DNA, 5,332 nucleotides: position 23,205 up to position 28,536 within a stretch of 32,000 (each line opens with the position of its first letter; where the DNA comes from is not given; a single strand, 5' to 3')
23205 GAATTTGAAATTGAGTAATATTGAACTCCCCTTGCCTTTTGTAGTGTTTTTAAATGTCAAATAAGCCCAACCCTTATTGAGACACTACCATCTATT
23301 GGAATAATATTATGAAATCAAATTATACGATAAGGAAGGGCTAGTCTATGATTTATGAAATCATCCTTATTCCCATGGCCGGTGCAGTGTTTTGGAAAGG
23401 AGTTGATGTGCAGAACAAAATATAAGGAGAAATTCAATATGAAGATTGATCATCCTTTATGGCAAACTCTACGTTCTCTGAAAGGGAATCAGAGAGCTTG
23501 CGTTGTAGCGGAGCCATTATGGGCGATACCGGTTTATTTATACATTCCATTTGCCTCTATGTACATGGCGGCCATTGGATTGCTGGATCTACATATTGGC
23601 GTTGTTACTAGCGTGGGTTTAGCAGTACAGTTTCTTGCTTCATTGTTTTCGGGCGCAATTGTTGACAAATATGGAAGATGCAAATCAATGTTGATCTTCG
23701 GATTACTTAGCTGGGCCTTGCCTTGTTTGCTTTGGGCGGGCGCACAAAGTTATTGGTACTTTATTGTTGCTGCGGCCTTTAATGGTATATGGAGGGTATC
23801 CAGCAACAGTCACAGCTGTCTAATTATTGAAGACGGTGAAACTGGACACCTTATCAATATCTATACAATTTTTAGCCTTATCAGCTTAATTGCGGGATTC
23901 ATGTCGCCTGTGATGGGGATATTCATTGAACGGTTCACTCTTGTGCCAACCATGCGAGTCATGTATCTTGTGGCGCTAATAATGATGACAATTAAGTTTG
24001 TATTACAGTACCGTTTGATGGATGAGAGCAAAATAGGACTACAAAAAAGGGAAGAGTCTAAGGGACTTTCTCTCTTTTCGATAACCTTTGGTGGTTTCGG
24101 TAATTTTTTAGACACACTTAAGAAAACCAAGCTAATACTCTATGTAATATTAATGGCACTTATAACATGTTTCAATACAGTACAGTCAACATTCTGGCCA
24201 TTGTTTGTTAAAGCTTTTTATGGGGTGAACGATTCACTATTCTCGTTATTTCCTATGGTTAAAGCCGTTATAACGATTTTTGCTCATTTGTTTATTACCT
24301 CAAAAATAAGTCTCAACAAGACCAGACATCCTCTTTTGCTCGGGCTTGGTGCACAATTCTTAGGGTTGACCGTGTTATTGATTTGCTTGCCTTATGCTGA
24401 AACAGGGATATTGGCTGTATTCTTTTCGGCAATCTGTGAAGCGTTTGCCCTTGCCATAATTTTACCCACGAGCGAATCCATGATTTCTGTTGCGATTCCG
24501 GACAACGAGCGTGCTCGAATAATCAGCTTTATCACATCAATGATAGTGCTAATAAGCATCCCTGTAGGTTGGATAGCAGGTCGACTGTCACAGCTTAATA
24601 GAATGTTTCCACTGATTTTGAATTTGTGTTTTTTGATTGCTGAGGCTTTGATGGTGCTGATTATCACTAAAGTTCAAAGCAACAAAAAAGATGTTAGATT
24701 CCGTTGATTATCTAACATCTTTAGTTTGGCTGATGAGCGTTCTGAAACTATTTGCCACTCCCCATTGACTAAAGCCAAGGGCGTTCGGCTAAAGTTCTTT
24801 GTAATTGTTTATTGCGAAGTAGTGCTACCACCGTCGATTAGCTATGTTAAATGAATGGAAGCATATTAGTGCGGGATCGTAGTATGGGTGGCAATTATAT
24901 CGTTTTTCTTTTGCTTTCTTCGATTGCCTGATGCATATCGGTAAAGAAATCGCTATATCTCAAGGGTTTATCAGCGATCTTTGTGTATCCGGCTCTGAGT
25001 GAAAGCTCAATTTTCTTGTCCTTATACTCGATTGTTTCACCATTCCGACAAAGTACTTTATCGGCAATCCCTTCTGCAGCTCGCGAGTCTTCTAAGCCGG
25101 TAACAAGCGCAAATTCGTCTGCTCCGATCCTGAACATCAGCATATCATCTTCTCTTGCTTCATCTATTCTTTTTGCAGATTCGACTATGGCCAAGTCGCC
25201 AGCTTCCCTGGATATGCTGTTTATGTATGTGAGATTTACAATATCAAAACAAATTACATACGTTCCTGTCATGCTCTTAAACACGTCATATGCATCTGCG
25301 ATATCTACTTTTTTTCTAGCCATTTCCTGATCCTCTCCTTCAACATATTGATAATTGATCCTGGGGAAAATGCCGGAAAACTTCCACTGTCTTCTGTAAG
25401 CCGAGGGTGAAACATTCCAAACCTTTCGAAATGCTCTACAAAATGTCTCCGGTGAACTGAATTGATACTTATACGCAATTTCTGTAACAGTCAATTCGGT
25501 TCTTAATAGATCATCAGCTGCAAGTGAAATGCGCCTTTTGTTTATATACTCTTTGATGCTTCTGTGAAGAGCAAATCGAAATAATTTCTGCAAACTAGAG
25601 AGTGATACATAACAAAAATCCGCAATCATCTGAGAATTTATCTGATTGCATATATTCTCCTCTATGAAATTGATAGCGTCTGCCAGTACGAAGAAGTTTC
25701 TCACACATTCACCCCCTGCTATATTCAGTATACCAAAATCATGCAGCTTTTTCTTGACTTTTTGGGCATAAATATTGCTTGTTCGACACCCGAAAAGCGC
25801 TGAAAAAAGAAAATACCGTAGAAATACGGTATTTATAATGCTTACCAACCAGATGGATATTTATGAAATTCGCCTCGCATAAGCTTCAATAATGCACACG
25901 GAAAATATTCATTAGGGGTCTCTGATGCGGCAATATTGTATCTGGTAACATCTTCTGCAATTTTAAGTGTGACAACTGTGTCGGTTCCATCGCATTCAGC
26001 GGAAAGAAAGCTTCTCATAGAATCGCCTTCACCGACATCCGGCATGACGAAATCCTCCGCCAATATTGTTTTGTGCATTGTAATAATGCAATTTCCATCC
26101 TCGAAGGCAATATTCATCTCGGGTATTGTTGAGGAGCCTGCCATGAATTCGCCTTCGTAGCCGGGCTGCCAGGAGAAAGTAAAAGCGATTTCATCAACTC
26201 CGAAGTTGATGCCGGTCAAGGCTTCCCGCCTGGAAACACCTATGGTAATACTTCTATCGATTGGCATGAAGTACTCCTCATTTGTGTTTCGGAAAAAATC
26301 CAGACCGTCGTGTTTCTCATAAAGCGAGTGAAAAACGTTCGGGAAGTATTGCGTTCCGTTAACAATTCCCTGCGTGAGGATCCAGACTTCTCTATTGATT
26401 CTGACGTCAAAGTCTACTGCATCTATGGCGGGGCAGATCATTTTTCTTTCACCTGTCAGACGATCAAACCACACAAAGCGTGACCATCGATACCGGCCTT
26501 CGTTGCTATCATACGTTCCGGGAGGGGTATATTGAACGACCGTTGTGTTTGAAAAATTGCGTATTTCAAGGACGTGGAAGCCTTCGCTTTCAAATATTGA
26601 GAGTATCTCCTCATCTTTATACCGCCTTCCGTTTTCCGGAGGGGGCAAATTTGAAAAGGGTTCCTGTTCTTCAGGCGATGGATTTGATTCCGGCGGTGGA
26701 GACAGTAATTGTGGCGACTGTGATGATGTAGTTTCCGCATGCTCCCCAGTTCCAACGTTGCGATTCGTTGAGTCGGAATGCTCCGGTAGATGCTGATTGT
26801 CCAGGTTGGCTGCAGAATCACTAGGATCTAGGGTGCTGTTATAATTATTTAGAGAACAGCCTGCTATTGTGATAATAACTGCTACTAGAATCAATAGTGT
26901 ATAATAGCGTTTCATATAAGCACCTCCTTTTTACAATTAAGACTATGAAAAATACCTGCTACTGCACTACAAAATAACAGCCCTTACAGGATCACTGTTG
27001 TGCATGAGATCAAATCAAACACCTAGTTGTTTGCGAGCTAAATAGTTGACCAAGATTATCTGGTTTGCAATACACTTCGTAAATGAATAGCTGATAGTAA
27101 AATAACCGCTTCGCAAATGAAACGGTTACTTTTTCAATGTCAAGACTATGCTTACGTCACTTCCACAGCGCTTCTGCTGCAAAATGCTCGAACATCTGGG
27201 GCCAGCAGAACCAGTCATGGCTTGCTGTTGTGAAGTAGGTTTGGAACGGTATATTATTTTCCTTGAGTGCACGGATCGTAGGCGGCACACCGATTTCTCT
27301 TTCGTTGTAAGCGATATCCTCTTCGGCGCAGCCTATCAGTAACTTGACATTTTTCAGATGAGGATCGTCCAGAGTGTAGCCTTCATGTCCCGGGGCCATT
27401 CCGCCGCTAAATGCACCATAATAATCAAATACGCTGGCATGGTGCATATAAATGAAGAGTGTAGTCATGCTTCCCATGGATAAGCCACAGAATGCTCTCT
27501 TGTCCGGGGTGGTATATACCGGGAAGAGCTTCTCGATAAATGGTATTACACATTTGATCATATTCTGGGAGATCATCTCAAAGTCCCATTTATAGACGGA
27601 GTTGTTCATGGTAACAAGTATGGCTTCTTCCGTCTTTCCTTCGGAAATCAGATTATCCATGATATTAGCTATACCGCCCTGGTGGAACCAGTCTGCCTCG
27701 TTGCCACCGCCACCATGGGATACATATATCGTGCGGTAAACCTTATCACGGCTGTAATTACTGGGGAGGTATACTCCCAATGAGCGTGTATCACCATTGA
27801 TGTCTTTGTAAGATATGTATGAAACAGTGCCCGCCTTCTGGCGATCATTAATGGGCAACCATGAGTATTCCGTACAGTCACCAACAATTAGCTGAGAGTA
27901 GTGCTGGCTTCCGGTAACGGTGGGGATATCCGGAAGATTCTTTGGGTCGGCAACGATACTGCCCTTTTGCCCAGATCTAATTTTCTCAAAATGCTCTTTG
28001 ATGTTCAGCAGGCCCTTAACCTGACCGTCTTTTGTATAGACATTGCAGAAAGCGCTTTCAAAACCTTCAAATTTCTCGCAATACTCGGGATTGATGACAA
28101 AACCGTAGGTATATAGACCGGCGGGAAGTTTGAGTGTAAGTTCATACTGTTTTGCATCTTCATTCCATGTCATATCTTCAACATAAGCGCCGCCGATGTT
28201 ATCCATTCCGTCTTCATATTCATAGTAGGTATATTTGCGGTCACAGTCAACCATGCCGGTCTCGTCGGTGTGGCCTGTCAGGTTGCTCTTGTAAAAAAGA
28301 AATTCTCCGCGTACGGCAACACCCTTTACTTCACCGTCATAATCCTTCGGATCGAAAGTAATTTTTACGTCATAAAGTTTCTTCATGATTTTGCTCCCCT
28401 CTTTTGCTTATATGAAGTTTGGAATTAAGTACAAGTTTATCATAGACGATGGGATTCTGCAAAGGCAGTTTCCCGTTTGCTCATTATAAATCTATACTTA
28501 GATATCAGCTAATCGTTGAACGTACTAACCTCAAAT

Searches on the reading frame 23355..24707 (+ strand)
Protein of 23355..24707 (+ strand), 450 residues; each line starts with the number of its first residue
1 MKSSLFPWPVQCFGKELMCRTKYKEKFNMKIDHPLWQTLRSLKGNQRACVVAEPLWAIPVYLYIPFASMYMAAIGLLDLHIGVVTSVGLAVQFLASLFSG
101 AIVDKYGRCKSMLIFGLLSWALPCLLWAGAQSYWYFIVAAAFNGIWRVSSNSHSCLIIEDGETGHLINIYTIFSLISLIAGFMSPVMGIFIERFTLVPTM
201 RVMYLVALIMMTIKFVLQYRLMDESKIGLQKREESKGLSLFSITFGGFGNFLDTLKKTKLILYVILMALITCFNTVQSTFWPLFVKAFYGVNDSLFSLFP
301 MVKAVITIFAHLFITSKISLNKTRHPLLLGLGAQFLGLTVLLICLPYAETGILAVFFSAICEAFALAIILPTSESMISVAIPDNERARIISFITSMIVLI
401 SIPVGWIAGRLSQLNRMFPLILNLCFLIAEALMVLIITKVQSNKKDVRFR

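Call 80: search_protein_families(library=pfam, proteins=[window:23355-24707:+], max_evalue=0.00001)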
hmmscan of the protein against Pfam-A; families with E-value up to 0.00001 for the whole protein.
window:23355-24707:+ (450 aa): 2 families
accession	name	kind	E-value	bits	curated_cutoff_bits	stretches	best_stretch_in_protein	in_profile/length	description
PF07690.21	MFS_1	-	4.9e-23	82.1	33.4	1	61-399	13-341/347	Major Facilitator Superfamily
PF12832.13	MFS_1_like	-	7.3e-14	52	25.2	1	64-409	19-358/373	MFS_1 like family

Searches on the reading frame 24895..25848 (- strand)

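Call 80: search_protein_families(library=pfam, proteins=[window:24895-25848:-], max_evalue=0.00001)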
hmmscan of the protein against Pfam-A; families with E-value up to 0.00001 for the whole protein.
window:24895-25848:- (317 aa): 3 families
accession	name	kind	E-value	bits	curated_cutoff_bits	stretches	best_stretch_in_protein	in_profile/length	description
PF12833.13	HTH_18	-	3.3e-20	72.6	33.6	1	76-154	2-80/80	Helix-turn-helix domain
PF00165.29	HTH_AraC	-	3.9e-13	49.6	26.6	1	117-153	7-42/42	Bacterial regulatory helix-turn-helix proteins, AraC family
PF00990.26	GGDEF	-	1.3e-07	31.9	23.8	1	197-315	34-157/161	Diguanylate cyclase, GGDEF domain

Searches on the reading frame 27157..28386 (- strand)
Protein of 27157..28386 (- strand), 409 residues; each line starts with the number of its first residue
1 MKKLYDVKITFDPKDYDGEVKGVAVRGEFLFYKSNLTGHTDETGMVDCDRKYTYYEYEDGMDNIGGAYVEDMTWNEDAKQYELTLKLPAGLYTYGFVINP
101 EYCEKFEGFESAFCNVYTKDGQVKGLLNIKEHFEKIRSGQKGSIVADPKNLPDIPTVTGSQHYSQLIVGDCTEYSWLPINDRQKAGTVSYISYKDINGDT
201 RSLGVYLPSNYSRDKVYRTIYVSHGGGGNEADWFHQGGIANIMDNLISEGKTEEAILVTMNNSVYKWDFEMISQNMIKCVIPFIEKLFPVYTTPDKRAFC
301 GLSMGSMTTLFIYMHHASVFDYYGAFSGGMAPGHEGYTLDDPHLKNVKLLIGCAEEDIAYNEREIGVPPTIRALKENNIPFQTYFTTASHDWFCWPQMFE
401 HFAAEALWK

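Call 80: search_protein_families(library=pfam, proteins=[window:27157-28386:-], max_evalue=0.00001)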
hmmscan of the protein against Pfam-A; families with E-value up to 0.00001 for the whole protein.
window:27157-28386:- (409 aa): 1 family
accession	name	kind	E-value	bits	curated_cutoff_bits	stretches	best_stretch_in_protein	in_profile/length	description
PF00756.26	Esterase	-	5.8e-14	52.9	22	1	200-332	7-152/251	Putative esterase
